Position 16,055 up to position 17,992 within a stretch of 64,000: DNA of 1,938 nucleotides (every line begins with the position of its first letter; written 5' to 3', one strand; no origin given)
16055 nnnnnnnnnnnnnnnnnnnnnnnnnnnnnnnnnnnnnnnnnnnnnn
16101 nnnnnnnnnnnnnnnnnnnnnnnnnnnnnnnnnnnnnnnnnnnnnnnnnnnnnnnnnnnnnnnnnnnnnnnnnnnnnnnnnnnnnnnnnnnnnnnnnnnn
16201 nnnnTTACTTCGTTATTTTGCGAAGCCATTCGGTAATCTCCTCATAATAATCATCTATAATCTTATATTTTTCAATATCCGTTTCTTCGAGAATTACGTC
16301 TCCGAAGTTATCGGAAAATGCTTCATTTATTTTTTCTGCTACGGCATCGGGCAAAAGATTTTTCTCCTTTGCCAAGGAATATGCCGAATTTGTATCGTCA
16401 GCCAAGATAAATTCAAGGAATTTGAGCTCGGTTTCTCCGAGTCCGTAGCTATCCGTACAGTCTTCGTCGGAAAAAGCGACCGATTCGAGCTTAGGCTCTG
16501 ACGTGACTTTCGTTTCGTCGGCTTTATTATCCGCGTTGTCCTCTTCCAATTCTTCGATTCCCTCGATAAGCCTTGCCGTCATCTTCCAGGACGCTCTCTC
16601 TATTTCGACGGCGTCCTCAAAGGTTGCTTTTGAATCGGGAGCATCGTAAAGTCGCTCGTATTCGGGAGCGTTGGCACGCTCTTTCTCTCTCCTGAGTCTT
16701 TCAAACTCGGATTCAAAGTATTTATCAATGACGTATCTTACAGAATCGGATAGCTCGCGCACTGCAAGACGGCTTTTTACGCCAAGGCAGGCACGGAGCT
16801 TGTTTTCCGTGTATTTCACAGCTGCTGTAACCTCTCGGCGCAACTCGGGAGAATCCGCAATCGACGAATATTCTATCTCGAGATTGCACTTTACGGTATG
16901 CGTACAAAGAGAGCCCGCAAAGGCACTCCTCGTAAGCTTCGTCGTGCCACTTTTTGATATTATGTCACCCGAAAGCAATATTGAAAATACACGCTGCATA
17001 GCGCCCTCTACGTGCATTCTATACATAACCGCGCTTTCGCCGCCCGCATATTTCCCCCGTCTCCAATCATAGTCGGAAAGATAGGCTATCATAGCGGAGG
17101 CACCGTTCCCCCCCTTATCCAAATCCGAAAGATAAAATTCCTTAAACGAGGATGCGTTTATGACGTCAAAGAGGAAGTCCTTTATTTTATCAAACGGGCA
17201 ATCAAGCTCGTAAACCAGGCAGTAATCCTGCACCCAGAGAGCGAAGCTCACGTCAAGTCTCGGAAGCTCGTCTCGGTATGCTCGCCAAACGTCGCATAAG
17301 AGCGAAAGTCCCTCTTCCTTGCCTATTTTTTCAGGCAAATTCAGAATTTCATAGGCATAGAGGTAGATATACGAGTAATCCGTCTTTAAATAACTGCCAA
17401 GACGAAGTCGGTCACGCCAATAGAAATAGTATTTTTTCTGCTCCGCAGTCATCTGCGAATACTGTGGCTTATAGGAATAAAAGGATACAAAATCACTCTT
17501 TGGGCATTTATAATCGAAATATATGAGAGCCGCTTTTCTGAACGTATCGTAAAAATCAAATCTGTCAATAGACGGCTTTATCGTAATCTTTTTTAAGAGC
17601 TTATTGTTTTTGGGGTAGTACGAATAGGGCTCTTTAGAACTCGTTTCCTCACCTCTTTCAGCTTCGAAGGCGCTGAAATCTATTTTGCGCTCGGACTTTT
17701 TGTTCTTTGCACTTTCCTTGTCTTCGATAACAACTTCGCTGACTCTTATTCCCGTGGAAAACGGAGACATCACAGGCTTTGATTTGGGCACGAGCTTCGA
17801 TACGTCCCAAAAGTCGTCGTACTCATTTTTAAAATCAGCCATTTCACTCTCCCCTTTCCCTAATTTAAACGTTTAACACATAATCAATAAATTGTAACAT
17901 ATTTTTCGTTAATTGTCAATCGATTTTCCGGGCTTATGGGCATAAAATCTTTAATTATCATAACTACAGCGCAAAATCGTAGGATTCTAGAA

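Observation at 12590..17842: Shango-type three-gene candidate anti-phage operon (TerB-N/TerB-C protein, P-loop ATPase, Lhr-like helicase)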

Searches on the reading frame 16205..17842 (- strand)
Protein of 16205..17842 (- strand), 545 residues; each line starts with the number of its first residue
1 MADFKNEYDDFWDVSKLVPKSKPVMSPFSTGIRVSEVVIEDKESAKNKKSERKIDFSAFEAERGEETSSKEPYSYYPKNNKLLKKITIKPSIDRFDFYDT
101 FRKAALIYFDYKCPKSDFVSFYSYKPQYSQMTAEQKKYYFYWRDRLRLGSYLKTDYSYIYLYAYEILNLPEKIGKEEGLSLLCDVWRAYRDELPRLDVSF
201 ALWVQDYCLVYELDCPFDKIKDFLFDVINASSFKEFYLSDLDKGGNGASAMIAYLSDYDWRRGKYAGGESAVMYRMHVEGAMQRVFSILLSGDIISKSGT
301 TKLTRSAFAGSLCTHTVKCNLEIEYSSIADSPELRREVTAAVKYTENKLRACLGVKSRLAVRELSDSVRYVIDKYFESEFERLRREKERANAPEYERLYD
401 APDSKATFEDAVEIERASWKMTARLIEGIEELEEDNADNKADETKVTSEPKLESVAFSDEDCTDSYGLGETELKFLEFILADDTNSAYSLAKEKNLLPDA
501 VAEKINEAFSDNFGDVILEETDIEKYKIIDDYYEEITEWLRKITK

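Call 3: search_protein_families(library=pfam, proteins=[window:16205-17842:-], max_evalue=0.01)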
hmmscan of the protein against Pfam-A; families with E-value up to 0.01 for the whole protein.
window:16205-17842:- (545 aa): 2 families
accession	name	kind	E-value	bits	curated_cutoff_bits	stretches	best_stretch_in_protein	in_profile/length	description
PF13208.11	TerB_N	-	9.7e-15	55.3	25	1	116-214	47-138/207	TerB N-terminal domain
PF15615.11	TerB_C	-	5.3e-12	46.6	26.3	1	432-536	42-147/148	TerB-C domain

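Call 4: search_protein_families(library=padloc, proteins=[window:16205-17842:-], max_evalue=0.01)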
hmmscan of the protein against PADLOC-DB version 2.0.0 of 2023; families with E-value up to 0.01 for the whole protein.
window:16205-17842:- (545 aa): 1 family
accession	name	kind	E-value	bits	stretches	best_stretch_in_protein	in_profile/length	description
PDLC03958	SngA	-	6.7e-48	162.6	1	80-540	81-527/528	-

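Call 5: search_protein_families(library=ncbifam, proteins=[window:16205-17842:-], max_evalue=0.01)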
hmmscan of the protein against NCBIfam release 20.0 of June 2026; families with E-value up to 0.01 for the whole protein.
window:16205-17842:- (545 aa): 0 families

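Call 17: find_encoding_contigs(protein=window:16205-17842:-, flank=10000, max_places=6)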
Protein window:16205-17842:- (545 aa): 6 contigs read that carry it; 2 places shown.
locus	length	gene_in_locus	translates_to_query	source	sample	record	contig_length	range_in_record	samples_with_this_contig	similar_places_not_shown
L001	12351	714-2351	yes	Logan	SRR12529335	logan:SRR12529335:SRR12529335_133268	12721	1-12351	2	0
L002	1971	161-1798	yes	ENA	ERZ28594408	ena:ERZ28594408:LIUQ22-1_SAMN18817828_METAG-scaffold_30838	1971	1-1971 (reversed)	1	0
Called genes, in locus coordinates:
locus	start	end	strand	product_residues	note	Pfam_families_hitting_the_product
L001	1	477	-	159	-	?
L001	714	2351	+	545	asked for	PF13208:TerB_N, PF15615:TerB_C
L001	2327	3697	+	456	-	PF10923:BrxC_BrxD, PF13191:AAA_16 (weak)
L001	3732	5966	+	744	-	PF00270:DEAD, PF04851:ResIII (weak), PF00271:Helicase_C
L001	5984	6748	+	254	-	PF01209:Ubie_methyltran, PF13489:Methyltransf_23, PF02353:CMAS, PF05401:NodS, PF13847:Methyltransf_31, PF08241:Methyltransf_11, PF08242:Methyltransf_12, PF13649:Methyltransf_25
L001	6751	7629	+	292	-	PF01430:HSP33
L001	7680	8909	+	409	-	PF00365:PFK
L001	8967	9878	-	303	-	PF02311:AraC_binding, PF00165:HTH_AraC, PF12833:HTH_18, PF00165:HTH_AraC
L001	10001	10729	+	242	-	PF03009:GDPD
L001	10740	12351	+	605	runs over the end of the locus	PF00890:FAD_binding_2 (weak), PF01266:DAO (weak), PF07992:Pyr_redox_2 (faint), PF12831:FAD_oxidored, PF13450:NAD_binding_8 (weak)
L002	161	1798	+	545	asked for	PF13208:TerB_N, PF15615:TerB_C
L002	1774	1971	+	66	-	?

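Call 28: search_solved_structures(query=window:16205-17842:-, max_evalue=1)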
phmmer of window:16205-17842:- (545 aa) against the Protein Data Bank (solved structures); distinct sequences matched with E-value up to 1: 0.

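Call 31: find_homologous_proteins(query=window:16205-17842:-, max_evalue=0.001)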
Query window:16205-17842:- (545 aa): 754 proteins with E <= 0.001 among 8000 candidates; the best 120 are listed.
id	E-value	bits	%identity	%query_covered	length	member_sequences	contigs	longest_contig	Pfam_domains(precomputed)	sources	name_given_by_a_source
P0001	0.0e+0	1210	99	100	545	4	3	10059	PF13208.12,PF15615.12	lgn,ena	-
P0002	4.5e-237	806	64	100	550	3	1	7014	PF13208.12,PF15615.12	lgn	-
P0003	2.5e-236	803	65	100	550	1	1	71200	PF13208.12,PF15615.12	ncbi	-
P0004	8.6e-235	798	64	100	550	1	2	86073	PF13208.12,PF15615.12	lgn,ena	-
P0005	1.8e-234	797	63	100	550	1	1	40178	PF13208.12,PF15615.12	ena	-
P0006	3.3e-234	796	63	100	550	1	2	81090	PF13208.12,PF15615.12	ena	-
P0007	9.1e-234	795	63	100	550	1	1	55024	PF13208.12,PF15615.12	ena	-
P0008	1.0e-233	795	63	100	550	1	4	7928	PF13208.12,PF15615.12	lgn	-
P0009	2.2e-233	794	63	100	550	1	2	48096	PF13208.12,PF15615.12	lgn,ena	-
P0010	2.4e-233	793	66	99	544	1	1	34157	PF13208.12,PF15615.12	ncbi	-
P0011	4.7e-231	786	64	100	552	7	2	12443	PF13208.12,PF15615.12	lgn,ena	-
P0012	1.0e-230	785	64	100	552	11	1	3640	PF13208.12,PF15615.12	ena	-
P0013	5.7e-230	782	64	100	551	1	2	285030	PF13208.12,PF15615.12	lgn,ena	-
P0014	9.3e-230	782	63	100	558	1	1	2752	PF13208.12,PF15615.12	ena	-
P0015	1.6e-229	781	64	100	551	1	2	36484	PF13208.12,PF15615.12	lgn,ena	-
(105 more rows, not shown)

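Call 48: predict_structure(alignment_id=A1)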
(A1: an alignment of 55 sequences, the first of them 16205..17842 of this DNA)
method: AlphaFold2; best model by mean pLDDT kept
length: 545 residues; sequences in the alignment: 55
mean_pLDDT: 77.2   pTM: 0.58
mean pLDDT of the five models: 77.2, 75.5, 75.3, 74.7, 73.4
residues with pLDDT >= 90: 189; 70-90: 203; 50-70: 77; < 50: 76
segments of 3 or more residues with pLDDT < 50: 1-4, 35-48, 50-55, 58-68, 429-462
pLDDT, mean of each block of 10 residues (from residue 1): 50 58 50 47 45 48 49 89 92 67 72 73 67 84 87 85 83 87 93 91 94 91 90 88 75 89 77 89 91 82 91 79 92 92 93 83 92 92 85 65 61 75 60 40 35 32 75 95 93 93 95 89 89 91 81
secondary structure, 60 per line:
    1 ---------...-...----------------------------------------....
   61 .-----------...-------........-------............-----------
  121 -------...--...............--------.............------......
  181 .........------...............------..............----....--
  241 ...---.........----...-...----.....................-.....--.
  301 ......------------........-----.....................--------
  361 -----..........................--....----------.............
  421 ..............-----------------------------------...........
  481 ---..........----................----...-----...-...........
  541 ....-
elements in order: H57-61 E73-75 E83-90 H98-109 H133-147 H156-168 H175-189 H196-210 H217-230 H235-238 H247-255 H271-291 H293-297 E300-306 E319-326 H332-352 H366-391 H394-397 H408-434 H470-480 H484-493 H498-513 E518-520 E526-528 H530-544

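Call 53: fold_search(model_id=the predicted structure, library=pdb)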
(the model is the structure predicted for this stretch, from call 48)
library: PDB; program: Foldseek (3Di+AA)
matches with E <= 10: 107; with E <= 0.001: 0
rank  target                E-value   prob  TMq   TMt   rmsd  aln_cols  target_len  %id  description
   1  4pwx_E                5.2e-01  0.15  0.13  0.21  18.1       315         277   11  Crystal structure of an ATP-bound Get3-Get4-Get5 complex from S.cerevisiae (released 2014-04-09)
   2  8ro0_I                6.6e-01  0.13  0.16  0.13  25.7       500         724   11  Structure of the C. elegans Intron Lariat Spliceosome primed for disassembly (ILS') (released 2024-08-07)
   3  3fxq_A                8.1e-01  0.93  0.11  0.20   3.6        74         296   15  Crystal structure of the LysR-type transcriptional regulator TsaR (released 2010-01-26)
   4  2wpv_E                8.1e-01  0.13  0.14  0.22  18.3       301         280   12  Crystal structure of S. cerevisiae Get4-Get5 complex (released 2010-01-26)
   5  4pwx_C                1.5e+00  0.08  0.13  0.21  18.2       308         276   11  Crystal structure of an ATP-bound Get3-Get4-Get5 complex from S.cerevisiae (released 2014-04-09)
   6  5hsm                  1.7e+00  0.60  0.11  0.35   4.9        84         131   13  CRYSTAL STRUCTURE OF MYCOBACTERIUM TUBERCULOSIS MARR FAMILY PROTEIN RV2887 (released 2017-02-01)
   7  2wpv_A                1.8e+00  0.10  0.15  0.23  16.1       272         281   15  Crystal structure of S. cerevisiae Get4-Get5 complex (released 2010-01-26)
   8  5aip_B                2.0e+00  0.47  0.11  0.35   4.5        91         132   12  Crystal structure of NadR in complex with 4-hydroxyphenylacetate (released 2016-03-02)
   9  9hmf_K                2.0e+00  0.08  0.15  0.12  26.8       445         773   12  Periplasmic scaffold of the Campylobacter jejuni flagellar motor (alpha carbon trace) (released 2024-12-25)
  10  3lku_A                2.2e+00  0.07  0.12  0.20  18.0       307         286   11  Crystal structure of S. cerevisiae Get4 in complex with an N-terminal fragment of Get5 (released 2010-06-23)
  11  2qww_H                2.4e+00  0.66  0.12  0.37   4.3        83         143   14  Crystal structure of multiple antibiotic-resistance repressor (MarR) (YP_013417.1) from Listeria monocytogenes 4b F236 (released 2007-08-21)
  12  5x7z                  2.4e+00  0.44  0.11  0.35   5.1        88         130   12  CRYSTAL STRUCTURE OF MYCOBACTERIUM TUBERCULOSIS MARR FAMILY PROTEIN RV2887 COMPLEX WITH P-AMINOSALICYLIC ACID (released 2017-08-09)
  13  4hdh_A                2.4e+00  0.06  0.09  0.08  11.9       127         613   12  Crystal Structure of viral RdRp in complex with ATP (released 2013-12-25)
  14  1lnw_A                2.5e+00  0.23  0.10  0.28   5.7        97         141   12  CRYSTAL STRUCTURE OF THE MEXR REPRESSOR OF THE MEXAB-OPRM MULTIDRUG EFFLUX OPERON OF PSEUDOMONAS AERUGINOSA (released 2002-09-11)
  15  5z4y_A                2.6e+00  0.33  0.10  0.39   5.3        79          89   11  Crystal structure of PaCysB NTD domain with space group P4 (released 2019-01-23)
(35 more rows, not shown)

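Call 69: find_related_loci(query=A1, collection=viral_contigs, flank=8000)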
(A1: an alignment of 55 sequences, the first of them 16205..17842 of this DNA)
Query A1 (545 aa) in viral_contigs; peptide patterns used: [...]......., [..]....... (x = any residue, [..] = any of these).
95 stretches matched a pattern, but none encodes a relative of the query by tblastn (E <= 1e-3).

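Call 70: search_dna_similar(query=window:16205-17842:-, collection=plasmids, mode=protein, max_rows=12)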
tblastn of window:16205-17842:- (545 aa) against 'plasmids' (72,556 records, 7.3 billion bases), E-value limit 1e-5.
Records with a match: 4; places in all: 4; records where one place covers at least 80% of the query: 0.
Best place of each record, by identity: <60% 4.
By first word of the organism name: Paenibacillus 2; Bacillus 2.
By predicted mobility (MOB-suite, as given by PLSDB): non-mobilizable 4.
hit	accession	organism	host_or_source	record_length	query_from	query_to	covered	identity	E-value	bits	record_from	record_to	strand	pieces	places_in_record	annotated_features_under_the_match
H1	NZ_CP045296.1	Paenibacillus cellulositrophicus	cell culture,Thai soil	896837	101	389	53%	33.1%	1e-30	134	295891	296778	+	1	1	TerB N-terminal domain-containing protein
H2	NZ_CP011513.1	Paenibacillus peoriae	cell culture,soil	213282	118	393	51%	26.3%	1e-12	79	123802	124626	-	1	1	TerB N-terminal domain-containing protein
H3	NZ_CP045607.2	Bacillus cereus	Whole organism,soil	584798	119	363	45%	24.4%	2e-9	69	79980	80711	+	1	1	TerB N-terminal domain-containing protein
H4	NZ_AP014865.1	Bacillus thuringiensis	-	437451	98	213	21%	30.3%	2e-9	68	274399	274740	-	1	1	TerB N-terminal domain-containing protein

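Call 71: get_annotated_region(hit=H1, flank=7000)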
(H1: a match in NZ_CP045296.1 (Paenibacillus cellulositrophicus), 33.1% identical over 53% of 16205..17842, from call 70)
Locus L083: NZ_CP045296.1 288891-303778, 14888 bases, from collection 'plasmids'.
description: Paenibacillus cellulositrophicus strain KACC 16577 plasmid unnamed1, complete sequence
organism: Paenibacillus cellulositrophicus (NCBI taxid 562959)
taxonomy: Bacteria; Bacillota; Bacilli; Bacillales; Paenibacillaceae; Paenibacillus; Paenibacillus cellulositrophicus
host: -; source: cell culture,Thai soil; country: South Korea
typing (MOB-suite, as given by PLSDB): non-mobilizable
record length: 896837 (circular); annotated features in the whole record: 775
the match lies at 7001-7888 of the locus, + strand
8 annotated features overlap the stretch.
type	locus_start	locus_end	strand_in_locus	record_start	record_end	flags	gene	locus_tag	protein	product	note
CDS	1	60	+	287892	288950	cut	-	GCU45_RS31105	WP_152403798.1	Gfo/Idh/MocA family oxidoreductase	-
CDS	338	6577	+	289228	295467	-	-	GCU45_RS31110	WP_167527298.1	S-layer homology domain-containing protein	-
CDS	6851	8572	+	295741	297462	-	-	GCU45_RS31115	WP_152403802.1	TerB N-terminal domain-containing protein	-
CDS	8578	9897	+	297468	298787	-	-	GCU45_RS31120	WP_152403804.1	ATP-binding protein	-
CDS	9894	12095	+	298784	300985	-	-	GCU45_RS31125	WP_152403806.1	DEAD/DEAH box helicase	-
CDS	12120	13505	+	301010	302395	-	-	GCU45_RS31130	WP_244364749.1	hypothetical protein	-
CDS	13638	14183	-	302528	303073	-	-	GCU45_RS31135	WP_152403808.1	TetR/AcrR family transcriptional regulator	GO:0006355 - regulation of DNA-templated transcription [Evidence IEA]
CDS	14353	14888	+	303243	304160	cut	-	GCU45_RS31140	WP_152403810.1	alpha/beta hydrolase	-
